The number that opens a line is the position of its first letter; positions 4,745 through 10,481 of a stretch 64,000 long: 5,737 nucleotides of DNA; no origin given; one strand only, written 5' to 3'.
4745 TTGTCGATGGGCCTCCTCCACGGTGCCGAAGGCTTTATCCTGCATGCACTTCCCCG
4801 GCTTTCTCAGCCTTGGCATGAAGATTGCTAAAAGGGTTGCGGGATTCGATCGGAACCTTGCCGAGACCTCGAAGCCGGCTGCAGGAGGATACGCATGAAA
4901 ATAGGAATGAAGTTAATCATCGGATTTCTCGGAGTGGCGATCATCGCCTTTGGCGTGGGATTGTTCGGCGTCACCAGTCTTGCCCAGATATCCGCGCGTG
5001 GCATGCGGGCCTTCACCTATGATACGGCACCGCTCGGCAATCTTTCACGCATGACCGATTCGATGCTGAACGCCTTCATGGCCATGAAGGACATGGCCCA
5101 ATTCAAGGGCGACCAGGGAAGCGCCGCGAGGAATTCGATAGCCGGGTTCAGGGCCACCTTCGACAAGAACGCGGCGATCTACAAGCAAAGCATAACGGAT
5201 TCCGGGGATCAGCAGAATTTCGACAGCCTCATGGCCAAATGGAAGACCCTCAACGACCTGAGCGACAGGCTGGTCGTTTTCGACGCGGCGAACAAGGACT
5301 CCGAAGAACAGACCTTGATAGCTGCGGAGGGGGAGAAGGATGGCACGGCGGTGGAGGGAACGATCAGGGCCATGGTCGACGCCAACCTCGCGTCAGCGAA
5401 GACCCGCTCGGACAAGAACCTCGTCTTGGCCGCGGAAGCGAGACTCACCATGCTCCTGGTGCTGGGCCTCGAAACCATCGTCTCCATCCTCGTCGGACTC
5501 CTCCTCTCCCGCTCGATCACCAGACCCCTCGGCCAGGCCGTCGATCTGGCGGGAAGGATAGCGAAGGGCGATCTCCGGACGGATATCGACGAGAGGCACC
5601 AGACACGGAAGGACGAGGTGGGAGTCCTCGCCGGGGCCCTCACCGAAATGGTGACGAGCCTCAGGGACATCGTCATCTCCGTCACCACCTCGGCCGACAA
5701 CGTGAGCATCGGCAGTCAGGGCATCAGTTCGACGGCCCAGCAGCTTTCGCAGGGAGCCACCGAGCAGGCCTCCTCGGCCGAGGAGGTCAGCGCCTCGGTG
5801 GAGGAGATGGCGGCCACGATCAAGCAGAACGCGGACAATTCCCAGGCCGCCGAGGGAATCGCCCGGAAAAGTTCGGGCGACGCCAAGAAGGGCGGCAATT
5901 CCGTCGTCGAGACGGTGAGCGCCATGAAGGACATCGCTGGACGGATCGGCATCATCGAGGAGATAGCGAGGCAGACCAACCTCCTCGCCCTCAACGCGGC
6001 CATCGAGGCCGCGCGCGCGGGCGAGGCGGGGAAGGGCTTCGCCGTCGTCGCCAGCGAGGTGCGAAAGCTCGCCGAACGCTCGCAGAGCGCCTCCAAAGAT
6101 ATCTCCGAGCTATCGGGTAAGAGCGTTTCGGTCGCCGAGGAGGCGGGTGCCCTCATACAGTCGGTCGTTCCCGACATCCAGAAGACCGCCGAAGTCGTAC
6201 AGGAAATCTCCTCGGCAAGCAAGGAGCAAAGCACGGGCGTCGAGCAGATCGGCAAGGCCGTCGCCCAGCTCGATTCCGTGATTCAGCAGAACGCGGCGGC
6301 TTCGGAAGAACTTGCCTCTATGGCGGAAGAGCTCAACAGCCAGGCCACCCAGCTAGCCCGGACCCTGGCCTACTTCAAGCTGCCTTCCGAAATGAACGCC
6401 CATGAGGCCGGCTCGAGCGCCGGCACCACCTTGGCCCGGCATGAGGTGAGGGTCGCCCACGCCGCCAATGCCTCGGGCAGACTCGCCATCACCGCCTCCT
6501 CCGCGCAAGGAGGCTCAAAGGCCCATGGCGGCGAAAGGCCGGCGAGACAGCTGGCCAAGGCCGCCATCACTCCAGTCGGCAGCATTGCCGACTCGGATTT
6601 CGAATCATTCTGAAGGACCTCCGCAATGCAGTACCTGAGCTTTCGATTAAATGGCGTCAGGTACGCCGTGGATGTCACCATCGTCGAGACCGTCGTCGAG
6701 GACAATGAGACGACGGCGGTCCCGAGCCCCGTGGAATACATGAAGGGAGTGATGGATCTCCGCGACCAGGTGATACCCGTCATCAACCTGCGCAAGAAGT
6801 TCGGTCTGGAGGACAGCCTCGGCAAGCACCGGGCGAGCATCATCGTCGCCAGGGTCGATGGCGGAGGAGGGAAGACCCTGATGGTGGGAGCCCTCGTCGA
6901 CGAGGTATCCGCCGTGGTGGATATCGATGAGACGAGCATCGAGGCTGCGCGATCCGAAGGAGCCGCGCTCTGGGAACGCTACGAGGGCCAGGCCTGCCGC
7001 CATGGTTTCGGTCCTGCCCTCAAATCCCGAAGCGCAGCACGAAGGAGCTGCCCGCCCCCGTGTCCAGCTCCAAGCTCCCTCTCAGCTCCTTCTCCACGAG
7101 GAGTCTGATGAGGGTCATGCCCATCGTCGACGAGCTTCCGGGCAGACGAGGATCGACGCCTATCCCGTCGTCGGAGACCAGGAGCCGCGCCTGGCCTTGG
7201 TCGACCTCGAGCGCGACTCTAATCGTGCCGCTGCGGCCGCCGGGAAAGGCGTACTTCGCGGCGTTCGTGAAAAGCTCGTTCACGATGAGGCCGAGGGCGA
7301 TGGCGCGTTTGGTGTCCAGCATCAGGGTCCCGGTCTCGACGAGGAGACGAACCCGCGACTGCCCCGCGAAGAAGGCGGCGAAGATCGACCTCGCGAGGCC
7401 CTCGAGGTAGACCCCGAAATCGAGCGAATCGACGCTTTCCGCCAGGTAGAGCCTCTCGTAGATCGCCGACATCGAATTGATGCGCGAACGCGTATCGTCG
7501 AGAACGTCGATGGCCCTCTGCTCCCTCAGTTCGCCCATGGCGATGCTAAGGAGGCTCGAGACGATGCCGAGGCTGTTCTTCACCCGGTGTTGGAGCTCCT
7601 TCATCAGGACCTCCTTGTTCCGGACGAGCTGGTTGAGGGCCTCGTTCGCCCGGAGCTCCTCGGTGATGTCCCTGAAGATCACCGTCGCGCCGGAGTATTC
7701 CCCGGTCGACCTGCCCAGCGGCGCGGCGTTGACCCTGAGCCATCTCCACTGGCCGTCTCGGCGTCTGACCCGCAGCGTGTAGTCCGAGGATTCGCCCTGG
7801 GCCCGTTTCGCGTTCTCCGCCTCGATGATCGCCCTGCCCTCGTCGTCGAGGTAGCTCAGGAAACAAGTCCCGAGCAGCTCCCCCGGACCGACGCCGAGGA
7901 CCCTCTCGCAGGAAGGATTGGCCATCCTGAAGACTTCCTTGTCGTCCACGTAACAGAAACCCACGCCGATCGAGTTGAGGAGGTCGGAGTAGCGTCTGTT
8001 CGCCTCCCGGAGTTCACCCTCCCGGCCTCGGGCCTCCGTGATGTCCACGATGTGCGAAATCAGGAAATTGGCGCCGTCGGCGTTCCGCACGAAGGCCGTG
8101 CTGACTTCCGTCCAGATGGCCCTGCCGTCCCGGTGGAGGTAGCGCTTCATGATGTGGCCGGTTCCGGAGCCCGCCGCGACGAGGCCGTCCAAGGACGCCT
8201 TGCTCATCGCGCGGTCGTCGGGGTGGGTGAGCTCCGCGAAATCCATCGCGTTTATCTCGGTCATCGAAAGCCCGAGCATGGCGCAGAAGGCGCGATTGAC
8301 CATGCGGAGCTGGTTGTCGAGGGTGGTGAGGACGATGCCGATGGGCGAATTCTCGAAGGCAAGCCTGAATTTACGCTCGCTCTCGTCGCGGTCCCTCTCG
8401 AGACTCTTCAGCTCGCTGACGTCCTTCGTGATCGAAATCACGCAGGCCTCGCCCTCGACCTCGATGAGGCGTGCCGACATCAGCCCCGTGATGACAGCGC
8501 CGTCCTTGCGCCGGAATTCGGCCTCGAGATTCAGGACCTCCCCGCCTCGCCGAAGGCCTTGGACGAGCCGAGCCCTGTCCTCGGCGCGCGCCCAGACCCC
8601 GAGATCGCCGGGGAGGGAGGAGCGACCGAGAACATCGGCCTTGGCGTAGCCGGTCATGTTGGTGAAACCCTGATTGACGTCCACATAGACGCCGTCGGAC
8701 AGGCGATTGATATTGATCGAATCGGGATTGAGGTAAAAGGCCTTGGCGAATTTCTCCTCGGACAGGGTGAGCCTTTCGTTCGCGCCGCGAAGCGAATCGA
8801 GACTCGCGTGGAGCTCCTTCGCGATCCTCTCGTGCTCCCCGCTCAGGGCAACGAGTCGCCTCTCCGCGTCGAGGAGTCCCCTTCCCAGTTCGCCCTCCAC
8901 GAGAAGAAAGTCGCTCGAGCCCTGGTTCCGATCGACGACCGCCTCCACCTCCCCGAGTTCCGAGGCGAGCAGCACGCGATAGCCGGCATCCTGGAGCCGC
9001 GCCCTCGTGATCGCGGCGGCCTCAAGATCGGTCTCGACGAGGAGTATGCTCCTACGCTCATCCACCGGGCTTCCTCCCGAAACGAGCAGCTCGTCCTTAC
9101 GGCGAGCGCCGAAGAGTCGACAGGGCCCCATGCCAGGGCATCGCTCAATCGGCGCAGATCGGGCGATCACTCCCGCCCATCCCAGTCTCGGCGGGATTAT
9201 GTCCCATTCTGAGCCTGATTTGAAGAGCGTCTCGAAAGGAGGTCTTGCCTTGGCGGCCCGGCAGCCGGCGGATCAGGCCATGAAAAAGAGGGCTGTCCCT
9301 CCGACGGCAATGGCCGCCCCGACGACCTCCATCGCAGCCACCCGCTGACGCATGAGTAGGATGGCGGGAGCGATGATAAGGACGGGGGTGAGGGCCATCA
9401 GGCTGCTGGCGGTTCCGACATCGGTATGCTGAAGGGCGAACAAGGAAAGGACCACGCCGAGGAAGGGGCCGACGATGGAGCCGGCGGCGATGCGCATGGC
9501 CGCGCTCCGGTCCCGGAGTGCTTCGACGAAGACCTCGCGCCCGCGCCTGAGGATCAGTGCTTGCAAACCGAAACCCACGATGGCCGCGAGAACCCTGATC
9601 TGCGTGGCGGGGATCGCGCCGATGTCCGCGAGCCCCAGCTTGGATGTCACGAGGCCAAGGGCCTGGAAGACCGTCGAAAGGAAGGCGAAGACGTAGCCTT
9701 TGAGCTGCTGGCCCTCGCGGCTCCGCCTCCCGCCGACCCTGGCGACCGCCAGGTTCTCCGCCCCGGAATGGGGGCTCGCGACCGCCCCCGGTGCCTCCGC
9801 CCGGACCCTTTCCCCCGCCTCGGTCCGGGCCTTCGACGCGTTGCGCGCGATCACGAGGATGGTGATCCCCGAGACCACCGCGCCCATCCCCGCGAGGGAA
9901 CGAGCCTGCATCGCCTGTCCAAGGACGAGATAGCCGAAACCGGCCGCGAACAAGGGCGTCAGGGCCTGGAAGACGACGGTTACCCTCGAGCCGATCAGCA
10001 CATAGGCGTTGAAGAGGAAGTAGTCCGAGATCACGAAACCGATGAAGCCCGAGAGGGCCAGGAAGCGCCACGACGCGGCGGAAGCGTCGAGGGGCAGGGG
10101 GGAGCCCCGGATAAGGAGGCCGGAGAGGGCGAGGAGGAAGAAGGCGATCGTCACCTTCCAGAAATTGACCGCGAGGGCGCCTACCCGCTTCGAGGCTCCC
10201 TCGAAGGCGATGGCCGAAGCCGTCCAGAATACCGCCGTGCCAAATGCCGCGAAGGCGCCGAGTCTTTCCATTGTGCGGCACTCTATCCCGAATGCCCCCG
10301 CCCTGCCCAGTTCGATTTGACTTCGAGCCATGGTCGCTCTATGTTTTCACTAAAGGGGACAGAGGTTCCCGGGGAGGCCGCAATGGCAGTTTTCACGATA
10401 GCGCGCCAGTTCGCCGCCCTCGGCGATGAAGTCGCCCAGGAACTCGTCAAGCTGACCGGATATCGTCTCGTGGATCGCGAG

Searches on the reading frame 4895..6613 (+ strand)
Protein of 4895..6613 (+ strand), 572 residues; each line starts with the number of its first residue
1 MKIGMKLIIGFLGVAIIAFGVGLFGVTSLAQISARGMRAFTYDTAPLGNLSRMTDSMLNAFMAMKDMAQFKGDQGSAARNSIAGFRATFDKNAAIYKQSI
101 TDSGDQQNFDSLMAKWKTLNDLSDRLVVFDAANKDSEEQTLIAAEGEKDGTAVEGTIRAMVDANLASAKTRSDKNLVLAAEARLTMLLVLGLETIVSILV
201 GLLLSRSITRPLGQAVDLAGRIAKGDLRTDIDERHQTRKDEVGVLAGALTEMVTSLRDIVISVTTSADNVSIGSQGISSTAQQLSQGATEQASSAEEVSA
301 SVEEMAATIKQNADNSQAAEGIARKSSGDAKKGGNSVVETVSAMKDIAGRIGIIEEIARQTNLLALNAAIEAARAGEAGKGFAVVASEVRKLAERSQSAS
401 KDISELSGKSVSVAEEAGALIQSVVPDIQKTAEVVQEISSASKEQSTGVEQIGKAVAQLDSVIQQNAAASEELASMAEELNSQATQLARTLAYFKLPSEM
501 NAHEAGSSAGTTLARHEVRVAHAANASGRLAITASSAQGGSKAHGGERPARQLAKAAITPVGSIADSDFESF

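Call 37: search_protein_families(library=pfam, proteins=[window:4895-6613:+], max_evalue=0.00001)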
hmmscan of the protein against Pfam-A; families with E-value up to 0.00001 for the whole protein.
window:4895-6613:+ (572 aa): 3 families
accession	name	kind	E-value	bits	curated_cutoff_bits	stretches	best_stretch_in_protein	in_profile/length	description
PF00015.26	MCPsignal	-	6.1e-36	124.3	34.6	1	322-480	3-168/172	Methyl-accepting chemotaxis protein (MCP) signalling domain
PF12729.13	4HB_MCP_1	-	5.5e-19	68.9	27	1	1-176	2-178/181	Four helix bundle sensory module for signal transduction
PF00672.30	HAMP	-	1.5e-10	41.7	25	1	203-258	1-53/53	HAMP domain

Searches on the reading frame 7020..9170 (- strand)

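Call 37: search_protein_families(library=pfam, proteins=[window:7020-9170:-], max_evalue=0.00001)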
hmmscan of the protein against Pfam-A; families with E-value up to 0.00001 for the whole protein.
window:7020-9170:- (716 aa): 9 families
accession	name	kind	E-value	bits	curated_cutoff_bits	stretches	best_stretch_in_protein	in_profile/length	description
PF13426.13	PAS_9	-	3.5e-30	104.7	27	3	404-504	3-103/103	PAS domain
PF08448.16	PAS_4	-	2.1e-28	99.2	23.1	1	398-505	1-108/110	PAS fold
PF00989.32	PAS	-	3.9e-27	94.9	22.6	2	393-502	2-113/113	PAS fold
PF08447.18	PAS_3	-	6.7e-26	90.8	25.6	2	291-367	4-81/89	PAS fold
PF07568.18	HisKA_2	-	2.5e-20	72.8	22.3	1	525-598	1-74/76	Histidine kinase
PF13188.13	PAS_8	-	6.3e-19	67.6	21.8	1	267-317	2-52/65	PAS domain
PF13581.12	HATPase_c_2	-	8.3e-10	39.2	27.4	1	617-692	23-109/127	Histidine kinase-like ATPase domain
PF02518.31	HATPase_c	-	9.4e-10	39.4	26.4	1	624-714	4-107/111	Histidine kinase-, DNA gyrase B-, and HSP90-like ATPase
PF07536.20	HWE_HK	-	3.9e-06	28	22.8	0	525-575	1-49/83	HWE histidine kinase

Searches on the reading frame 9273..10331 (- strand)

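Call 37: search_protein_families(library=pfam, proteins=[window:9273-10331:-], max_evalue=0.00001)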
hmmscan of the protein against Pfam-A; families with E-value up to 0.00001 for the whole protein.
window:9273-10331:- (352 aa): 1 family
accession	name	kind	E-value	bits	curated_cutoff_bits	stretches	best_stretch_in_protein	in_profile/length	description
PF00892.27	EamA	-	3e-29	102.5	28.2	2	24-160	2-134/135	EamA-like transporter family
